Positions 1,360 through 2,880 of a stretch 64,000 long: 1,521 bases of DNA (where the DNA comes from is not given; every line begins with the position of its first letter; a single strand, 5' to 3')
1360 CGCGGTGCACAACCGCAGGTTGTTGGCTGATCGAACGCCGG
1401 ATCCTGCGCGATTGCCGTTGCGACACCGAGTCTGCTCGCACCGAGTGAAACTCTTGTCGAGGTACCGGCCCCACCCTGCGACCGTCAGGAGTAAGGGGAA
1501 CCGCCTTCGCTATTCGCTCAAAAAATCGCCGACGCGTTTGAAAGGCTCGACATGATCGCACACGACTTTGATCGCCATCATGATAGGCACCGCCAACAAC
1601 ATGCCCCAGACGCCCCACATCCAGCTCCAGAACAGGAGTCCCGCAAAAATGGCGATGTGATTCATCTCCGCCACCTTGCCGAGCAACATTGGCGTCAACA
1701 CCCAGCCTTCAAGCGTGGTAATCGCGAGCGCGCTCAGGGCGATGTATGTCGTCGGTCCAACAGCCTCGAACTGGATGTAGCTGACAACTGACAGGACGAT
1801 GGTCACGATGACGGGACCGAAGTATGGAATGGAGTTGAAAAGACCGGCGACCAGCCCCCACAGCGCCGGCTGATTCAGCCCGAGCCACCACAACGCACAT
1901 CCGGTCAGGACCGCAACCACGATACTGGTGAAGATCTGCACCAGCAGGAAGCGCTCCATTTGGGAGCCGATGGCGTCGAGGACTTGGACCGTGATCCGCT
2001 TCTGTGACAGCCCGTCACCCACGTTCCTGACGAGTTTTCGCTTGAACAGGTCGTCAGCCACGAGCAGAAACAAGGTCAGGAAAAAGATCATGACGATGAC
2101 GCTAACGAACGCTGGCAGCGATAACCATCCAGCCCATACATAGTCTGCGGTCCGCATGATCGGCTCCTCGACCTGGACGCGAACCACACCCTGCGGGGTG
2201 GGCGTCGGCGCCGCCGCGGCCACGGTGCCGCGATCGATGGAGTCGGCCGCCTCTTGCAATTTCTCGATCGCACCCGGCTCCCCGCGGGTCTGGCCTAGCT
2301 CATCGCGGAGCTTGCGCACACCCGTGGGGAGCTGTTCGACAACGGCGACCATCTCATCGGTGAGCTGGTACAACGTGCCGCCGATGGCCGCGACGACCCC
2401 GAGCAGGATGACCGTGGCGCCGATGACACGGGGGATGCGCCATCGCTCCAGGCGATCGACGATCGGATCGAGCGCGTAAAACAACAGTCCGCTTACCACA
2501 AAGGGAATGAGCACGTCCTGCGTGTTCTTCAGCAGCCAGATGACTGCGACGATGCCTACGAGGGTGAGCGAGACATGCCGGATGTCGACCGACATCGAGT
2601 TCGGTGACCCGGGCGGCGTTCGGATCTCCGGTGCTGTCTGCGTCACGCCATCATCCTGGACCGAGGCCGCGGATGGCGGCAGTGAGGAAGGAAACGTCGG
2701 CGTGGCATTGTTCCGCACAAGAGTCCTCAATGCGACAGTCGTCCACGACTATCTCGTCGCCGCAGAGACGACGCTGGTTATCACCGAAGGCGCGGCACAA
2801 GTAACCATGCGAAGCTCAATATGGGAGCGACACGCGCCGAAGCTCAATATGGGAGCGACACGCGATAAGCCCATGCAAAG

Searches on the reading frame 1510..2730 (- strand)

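Call 52: search_protein_families(library=pfam, proteins=[window:1510-2730:-], max_evalue=0.0001)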
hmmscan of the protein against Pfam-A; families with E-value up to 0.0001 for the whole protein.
window:1510-2730:- (406 aa): 1 family
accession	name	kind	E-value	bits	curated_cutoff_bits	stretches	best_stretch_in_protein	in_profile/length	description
PF01594.21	AI-2E_transport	-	1.7e-49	169.2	34.3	2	204-393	139-325/327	AI-2E family transporter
